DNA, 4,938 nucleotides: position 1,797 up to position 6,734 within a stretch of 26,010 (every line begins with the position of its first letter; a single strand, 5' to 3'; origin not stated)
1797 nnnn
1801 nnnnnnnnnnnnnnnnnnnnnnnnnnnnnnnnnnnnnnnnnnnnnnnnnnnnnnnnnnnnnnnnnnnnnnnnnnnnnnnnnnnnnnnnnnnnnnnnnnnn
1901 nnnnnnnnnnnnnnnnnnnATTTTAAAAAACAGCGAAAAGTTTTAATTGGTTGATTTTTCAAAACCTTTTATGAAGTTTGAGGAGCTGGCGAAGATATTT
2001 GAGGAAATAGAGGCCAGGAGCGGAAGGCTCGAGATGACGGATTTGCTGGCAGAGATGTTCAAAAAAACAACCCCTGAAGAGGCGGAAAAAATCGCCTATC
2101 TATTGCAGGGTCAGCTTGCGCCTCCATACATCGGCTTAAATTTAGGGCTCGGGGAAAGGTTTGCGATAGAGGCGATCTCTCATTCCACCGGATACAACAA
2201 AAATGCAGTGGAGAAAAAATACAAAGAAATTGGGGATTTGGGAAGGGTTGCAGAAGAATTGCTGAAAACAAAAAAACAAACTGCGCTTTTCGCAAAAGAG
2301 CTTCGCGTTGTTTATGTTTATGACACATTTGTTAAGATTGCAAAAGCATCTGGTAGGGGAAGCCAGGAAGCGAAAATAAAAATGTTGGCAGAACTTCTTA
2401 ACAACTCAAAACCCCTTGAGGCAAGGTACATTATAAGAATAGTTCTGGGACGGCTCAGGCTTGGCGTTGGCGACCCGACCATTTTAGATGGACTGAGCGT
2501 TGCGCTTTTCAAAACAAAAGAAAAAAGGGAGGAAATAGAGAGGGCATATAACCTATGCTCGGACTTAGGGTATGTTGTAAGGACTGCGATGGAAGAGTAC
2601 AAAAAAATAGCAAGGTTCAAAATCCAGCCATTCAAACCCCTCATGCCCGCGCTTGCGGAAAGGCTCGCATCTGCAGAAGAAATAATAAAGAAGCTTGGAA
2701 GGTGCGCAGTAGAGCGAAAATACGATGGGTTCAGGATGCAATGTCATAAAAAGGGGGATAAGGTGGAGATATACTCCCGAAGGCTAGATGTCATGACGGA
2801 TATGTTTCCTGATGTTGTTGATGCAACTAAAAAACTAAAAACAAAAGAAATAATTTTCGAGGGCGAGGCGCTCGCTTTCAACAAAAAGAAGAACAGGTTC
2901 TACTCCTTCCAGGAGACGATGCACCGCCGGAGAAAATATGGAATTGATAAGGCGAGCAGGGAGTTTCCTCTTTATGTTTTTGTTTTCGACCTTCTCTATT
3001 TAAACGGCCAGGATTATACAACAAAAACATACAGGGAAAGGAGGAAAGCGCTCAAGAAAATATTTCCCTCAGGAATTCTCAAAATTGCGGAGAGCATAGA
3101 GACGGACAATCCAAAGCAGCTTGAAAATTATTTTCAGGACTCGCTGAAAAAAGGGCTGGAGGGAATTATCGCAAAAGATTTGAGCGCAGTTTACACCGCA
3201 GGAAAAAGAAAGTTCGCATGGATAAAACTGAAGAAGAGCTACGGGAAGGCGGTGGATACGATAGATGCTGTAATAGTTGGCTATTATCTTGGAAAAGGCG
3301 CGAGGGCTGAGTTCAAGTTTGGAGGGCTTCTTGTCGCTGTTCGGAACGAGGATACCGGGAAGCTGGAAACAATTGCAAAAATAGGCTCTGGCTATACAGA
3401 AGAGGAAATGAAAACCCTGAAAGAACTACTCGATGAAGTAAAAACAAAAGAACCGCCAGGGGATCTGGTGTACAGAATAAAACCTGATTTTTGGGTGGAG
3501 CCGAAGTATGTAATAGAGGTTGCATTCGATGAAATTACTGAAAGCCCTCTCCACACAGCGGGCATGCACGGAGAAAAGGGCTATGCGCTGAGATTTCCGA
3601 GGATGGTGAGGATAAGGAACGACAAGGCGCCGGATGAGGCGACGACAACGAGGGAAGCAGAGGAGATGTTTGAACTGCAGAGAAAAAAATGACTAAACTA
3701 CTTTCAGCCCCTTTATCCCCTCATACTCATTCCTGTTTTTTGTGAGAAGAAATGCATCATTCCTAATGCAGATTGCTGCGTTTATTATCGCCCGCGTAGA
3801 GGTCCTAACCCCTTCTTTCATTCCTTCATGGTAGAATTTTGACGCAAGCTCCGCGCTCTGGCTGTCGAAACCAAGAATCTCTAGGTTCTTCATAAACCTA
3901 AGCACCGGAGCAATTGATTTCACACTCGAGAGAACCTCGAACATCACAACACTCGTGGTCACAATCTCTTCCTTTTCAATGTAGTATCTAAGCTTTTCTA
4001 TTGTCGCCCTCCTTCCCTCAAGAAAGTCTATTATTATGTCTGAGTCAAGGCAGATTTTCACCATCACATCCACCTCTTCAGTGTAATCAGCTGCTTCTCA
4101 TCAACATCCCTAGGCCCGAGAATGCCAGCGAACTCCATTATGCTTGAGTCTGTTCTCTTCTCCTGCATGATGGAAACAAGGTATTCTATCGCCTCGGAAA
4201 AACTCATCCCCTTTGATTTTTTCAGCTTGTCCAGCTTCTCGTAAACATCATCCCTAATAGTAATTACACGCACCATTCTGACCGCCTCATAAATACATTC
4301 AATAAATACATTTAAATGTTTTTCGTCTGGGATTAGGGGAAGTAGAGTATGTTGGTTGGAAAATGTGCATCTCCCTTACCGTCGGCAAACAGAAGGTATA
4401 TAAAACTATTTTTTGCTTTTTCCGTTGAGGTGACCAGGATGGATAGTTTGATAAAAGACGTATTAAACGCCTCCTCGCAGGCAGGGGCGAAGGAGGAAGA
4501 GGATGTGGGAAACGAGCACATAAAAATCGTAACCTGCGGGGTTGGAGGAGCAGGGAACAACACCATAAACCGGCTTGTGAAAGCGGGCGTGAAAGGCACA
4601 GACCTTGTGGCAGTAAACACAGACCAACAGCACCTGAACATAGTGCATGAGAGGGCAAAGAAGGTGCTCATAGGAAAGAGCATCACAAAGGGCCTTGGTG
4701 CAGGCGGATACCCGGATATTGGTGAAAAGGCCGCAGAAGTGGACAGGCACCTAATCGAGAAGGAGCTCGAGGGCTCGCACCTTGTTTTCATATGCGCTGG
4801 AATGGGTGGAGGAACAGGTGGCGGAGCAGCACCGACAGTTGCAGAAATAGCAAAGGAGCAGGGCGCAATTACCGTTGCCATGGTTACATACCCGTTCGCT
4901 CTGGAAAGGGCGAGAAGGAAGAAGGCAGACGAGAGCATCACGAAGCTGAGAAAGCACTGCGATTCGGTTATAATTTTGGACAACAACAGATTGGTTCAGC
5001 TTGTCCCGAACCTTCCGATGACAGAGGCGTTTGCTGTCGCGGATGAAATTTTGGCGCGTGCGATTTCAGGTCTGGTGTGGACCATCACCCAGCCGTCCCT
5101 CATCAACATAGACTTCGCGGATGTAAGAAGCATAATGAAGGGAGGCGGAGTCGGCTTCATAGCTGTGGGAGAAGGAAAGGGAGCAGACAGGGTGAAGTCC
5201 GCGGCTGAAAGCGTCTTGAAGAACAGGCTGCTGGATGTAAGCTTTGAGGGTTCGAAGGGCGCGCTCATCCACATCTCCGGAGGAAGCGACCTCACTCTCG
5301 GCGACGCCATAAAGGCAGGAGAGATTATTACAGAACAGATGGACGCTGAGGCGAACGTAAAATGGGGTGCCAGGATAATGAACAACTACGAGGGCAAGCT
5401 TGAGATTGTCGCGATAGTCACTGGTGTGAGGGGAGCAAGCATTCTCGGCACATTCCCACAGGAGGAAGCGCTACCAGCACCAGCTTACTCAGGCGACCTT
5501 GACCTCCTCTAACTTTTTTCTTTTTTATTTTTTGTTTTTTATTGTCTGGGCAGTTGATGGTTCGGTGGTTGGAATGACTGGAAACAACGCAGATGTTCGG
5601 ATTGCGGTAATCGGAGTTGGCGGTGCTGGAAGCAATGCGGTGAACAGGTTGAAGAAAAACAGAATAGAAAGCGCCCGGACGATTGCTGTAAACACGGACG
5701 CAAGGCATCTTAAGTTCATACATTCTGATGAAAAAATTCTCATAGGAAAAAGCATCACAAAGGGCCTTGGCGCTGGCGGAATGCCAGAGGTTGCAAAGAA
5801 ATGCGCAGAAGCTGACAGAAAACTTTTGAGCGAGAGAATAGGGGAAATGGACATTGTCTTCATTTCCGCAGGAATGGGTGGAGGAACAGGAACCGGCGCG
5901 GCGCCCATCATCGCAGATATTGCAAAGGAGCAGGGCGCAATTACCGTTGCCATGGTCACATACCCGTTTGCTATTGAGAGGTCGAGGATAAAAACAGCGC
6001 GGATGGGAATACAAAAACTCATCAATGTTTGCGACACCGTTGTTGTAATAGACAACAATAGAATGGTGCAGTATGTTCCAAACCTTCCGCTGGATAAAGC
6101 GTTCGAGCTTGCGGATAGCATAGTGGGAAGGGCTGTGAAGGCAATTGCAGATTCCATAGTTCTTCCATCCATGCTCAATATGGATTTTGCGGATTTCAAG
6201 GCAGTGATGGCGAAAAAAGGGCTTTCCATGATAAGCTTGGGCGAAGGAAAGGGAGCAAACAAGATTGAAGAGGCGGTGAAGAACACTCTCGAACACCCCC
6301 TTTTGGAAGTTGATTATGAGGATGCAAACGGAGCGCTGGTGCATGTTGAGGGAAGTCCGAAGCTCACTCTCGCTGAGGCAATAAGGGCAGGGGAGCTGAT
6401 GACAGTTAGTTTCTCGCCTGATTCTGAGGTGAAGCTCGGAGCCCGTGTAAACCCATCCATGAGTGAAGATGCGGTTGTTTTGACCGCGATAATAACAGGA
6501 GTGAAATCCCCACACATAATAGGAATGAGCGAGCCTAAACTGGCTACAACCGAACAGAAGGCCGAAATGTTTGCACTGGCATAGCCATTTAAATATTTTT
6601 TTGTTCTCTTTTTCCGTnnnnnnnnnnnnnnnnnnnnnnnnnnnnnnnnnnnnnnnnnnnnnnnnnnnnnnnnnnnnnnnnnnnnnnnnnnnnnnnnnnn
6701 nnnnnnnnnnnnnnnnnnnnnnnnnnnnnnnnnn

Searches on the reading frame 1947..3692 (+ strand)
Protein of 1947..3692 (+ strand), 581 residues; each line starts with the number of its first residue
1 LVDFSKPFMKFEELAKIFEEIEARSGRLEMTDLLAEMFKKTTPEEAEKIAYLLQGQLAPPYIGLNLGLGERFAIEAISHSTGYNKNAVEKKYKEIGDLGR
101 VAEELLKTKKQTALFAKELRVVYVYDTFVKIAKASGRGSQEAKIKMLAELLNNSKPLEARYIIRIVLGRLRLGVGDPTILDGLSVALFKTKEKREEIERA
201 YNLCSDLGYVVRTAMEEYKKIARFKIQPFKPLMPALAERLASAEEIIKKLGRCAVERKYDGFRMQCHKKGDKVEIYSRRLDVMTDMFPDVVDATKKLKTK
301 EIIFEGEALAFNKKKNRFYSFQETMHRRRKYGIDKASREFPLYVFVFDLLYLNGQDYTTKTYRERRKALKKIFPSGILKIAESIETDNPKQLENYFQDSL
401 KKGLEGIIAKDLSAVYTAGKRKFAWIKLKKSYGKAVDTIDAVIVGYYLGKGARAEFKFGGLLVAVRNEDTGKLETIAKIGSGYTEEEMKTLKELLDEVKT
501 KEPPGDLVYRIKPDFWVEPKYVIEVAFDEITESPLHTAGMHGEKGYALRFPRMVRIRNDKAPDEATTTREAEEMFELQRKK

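Call 9: search_protein_families(library=pfam, proteins=[window:1947-3692:+])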
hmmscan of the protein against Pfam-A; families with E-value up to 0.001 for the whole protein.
window:1947-3692:+ (581 aa): 4 families
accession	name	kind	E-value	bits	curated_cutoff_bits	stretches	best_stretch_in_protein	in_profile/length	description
PF01068.26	DNA_ligase_A_M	-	3e-55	187.5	26.2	1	234-429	1-204/204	ATP dependent DNA ligase domain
PF04675.19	DNA_ligase_A_N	-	4.6e-49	167.4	24.6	1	10-183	1-173/174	DNA ligase N terminus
PF04679.21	DNA_ligase_A_C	-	4.9e-22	78.6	27.5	1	457-560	4-94/94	ATP dependent DNA ligase C terminal region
PF09414.15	RNA_ligase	-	2.7e-06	28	27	1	253-428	3-170/171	RNA ligase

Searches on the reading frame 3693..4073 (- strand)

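Call 66: search_protein_families(library=pfam, proteins=[window:3693-4073:-], max_evalue=0.001)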
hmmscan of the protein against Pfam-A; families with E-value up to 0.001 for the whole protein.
window:3693-4073:- (126 aa): 1 family
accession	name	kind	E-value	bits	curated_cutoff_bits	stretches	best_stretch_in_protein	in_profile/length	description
PF01850.27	PIN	-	5.3e-07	30.7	23.6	1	7-114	1-112/120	PIN domain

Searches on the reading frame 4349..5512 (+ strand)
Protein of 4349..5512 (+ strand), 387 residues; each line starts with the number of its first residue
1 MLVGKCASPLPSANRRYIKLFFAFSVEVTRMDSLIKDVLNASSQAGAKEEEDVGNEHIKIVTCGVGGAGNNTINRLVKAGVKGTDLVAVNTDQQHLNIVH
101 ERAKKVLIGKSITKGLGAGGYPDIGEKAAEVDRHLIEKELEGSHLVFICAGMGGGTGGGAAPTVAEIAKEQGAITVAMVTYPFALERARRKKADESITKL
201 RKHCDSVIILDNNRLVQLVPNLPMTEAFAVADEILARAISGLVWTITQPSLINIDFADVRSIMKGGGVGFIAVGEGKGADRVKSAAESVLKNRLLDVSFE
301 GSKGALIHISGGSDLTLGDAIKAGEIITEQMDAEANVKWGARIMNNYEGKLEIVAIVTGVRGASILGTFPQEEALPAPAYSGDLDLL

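Call 9: search_protein_families(library=pfam, proteins=[window:4349-5512:+])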
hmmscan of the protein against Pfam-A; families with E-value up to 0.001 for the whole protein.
window:4349-5512:+ (387 aa): 2 families
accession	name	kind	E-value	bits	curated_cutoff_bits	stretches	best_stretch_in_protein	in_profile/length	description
PF00091.31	Tubulin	-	4.5e-46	158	33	1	59-219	1-189/190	Tubulin/FtsZ family, GTPase domain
PF12327.13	FtsZ_C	-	3.8e-25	88.5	27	1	267-360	1-94/95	FtsZ family, C-terminal domain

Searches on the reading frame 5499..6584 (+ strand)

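Call 9: search_protein_families(library=pfam, proteins=[window:5499-6584:+])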
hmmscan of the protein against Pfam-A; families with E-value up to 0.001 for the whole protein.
window:5499-6584:+ (361 aa): 2 families
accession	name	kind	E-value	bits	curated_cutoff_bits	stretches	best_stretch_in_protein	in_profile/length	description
PF00091.31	Tubulin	-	5e-45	154.6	33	1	34-192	1-188/190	Tubulin/FtsZ family, GTPase domain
PF12327.13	FtsZ_C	-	2.8e-21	76.1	27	1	241-336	1-95/95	FtsZ family, C-terminal domain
